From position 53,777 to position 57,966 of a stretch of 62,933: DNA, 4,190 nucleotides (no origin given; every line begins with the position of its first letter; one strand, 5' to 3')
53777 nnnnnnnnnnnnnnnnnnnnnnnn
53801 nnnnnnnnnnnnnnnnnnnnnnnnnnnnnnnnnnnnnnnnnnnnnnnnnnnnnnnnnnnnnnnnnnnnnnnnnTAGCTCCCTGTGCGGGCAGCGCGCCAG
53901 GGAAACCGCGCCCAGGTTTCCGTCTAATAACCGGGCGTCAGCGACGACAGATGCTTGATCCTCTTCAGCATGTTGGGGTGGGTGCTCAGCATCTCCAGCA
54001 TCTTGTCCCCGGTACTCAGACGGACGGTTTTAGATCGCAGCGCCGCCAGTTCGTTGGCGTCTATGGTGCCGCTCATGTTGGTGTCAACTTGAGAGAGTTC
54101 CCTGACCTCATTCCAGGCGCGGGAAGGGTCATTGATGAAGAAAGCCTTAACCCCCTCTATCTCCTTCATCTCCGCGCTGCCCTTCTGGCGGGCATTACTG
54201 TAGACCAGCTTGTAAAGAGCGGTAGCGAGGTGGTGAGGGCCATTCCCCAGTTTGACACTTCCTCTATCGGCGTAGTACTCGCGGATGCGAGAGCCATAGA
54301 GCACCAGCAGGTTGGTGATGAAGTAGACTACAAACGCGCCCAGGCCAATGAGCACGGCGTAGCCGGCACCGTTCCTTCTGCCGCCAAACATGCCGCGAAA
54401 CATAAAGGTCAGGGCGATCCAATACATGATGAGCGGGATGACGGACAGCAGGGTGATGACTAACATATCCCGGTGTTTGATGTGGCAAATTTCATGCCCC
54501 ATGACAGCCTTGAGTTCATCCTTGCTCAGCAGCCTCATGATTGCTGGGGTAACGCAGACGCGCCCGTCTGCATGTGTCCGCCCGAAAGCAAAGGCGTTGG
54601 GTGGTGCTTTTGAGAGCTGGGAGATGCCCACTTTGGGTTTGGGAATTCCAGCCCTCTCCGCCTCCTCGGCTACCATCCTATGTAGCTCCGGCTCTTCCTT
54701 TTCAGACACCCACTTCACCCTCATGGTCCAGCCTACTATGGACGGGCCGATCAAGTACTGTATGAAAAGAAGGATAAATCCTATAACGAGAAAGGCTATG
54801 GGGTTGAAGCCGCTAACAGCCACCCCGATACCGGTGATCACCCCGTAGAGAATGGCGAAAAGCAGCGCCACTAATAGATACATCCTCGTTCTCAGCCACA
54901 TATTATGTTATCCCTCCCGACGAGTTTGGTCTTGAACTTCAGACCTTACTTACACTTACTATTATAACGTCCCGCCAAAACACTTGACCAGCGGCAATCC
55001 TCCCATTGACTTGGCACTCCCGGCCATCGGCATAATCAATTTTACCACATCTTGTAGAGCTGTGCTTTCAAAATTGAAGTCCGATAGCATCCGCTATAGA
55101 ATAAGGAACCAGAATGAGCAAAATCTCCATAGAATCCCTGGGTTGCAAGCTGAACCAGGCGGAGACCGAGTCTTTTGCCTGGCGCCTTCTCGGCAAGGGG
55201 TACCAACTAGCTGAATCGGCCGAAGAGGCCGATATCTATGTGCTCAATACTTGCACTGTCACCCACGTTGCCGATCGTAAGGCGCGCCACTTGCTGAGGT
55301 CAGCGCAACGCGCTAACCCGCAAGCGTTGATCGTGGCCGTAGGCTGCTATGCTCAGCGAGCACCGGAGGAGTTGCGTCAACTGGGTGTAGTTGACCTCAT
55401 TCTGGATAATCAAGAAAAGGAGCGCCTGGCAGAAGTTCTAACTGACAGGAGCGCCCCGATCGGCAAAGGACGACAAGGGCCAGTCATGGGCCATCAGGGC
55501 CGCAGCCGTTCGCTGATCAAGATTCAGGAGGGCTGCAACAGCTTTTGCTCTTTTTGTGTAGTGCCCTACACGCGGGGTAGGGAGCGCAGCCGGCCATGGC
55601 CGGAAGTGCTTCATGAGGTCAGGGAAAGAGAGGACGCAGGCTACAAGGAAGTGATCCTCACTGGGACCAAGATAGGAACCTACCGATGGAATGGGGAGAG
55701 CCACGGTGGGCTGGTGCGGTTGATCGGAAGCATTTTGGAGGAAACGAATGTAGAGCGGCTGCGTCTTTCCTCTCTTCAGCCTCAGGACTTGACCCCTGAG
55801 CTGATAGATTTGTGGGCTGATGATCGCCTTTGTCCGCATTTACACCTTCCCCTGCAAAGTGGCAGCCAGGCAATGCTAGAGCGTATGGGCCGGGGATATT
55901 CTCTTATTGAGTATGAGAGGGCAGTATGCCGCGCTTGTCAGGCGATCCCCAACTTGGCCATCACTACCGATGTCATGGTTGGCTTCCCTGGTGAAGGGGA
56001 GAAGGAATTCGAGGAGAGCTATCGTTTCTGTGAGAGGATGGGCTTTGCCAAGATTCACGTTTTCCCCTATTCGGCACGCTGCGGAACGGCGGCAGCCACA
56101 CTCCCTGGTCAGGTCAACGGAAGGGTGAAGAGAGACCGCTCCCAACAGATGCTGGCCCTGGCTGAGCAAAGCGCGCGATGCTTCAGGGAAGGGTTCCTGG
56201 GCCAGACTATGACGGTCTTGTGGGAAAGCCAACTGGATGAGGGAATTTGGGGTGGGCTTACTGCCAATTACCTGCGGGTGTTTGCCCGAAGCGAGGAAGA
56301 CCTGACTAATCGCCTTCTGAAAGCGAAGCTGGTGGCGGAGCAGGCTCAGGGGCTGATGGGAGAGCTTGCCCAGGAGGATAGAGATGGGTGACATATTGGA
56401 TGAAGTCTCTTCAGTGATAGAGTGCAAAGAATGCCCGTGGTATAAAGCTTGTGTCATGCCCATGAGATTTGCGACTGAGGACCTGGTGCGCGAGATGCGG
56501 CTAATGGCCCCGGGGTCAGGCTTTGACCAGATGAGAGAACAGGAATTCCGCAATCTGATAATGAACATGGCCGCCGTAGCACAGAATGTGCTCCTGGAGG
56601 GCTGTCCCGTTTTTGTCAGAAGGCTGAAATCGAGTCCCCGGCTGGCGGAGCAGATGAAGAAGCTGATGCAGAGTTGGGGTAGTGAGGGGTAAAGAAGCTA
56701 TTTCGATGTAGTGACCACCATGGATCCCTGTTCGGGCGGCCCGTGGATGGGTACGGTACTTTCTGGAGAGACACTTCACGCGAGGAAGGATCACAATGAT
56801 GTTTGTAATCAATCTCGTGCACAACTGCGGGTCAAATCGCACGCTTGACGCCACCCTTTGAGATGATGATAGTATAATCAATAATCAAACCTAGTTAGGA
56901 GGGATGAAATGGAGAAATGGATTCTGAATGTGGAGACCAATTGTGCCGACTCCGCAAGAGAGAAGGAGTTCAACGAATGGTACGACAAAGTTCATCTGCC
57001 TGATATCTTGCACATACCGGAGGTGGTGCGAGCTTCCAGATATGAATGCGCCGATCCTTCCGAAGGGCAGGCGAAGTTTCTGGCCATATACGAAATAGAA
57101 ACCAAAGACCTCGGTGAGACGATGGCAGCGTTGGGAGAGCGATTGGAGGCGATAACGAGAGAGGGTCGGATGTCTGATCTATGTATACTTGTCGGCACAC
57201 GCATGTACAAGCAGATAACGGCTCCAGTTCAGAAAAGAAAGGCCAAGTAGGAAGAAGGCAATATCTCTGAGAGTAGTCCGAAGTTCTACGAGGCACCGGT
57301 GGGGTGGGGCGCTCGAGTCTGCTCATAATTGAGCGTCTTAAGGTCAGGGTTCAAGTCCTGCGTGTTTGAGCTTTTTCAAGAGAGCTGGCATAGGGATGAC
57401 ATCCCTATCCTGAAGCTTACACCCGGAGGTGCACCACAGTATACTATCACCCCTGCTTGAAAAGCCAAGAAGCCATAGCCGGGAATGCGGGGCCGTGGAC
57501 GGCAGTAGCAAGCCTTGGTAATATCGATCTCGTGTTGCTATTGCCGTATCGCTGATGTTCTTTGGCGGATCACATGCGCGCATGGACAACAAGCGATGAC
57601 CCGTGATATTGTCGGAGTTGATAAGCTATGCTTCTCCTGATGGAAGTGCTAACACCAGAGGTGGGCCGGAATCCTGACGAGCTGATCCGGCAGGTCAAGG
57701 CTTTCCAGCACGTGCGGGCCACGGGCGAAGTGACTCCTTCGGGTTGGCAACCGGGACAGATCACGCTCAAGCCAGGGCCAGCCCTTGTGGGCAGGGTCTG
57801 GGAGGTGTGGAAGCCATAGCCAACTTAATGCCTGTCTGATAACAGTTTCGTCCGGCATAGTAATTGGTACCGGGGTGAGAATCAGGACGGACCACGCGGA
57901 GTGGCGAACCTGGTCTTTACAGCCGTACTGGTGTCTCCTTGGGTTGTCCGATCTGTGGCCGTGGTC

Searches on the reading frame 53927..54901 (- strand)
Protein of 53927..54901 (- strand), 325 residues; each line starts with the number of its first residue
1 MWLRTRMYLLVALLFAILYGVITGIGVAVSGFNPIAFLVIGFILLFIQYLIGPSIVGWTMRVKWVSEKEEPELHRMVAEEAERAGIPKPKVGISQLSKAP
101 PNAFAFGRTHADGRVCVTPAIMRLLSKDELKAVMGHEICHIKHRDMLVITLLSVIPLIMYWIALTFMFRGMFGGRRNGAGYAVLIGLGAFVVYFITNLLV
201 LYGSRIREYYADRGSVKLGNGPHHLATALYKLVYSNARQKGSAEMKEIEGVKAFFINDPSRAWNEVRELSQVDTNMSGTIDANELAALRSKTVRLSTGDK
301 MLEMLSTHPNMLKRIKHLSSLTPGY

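Call 32: search_protein_families(library=pfam, proteins=[window:53927-54901:-], max_evalue=0.001)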
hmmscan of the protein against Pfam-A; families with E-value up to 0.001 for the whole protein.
window:53927-54901:- (325 aa): 3 families
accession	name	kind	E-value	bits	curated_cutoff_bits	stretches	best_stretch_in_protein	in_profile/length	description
PF01435.24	Peptidase_M48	-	3.5e-39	135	20.3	1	68-321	2-185/186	Peptidase family M48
PF05569.17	Peptidase_M56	-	1.9e-06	27.7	31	1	35-161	102-224/296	BlaR1 peptidase M56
PF13202.12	EF-hand_5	-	7.9e-05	22.4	25.9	0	269-287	5-23/25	EF hand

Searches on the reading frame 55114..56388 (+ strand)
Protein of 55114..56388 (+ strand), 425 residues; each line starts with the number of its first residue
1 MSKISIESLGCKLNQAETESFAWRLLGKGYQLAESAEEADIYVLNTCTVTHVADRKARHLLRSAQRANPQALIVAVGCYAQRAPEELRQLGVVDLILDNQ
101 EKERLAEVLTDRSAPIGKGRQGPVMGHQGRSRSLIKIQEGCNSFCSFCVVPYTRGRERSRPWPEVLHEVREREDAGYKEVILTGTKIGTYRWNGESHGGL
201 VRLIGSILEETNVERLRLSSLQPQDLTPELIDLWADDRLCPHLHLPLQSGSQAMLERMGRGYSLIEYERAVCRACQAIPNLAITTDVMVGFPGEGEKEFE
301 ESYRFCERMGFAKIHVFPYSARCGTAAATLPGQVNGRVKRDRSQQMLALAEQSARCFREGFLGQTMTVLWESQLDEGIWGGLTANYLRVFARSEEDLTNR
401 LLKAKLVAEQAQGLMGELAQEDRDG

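Call 32: search_protein_families(library=pfam, proteins=[window:55114-56388:+], max_evalue=0.001)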
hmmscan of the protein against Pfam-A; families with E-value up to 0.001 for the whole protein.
window:55114-56388:+ (425 aa): 2 families
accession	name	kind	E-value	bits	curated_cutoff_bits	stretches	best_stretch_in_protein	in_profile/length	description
PF00919.26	UPF0004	-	1.8e-25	89.3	27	1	3-97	1-97/98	Uncharacterized protein family UPF0004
PF04055.27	Radical_SAM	-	1.3e-23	84.4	29.5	1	135-306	1-166/166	Radical SAM superfamily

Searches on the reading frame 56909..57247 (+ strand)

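Call 32: search_protein_families(library=pfam, proteins=[window:56909-57247:+], max_evalue=0.001)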
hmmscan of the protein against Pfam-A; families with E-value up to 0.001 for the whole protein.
window:56909-57247:+ (113 aa): 1 family
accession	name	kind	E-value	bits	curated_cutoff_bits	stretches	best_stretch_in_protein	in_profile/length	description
PF14114.12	DUF4286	-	7.7e-05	23.3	25.8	1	5-67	3-65/100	Domain of unknown function (DUF4286)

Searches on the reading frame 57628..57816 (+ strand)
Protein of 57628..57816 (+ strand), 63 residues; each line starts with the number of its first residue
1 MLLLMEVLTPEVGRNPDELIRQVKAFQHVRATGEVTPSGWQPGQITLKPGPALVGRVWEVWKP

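Call 32: search_protein_families(library=pfam, proteins=[window:57628-57816:+], max_evalue=0.001)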
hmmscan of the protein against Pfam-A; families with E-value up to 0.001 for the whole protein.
window:57628-57816:+ (63 aa): 1 family
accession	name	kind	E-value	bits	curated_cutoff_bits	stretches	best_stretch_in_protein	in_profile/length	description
PF10417.14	1-cysPrx_C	-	2.2e-08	34.4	21.1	1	25-51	1-31/41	C-terminal domain of 1-Cys peroxiredoxin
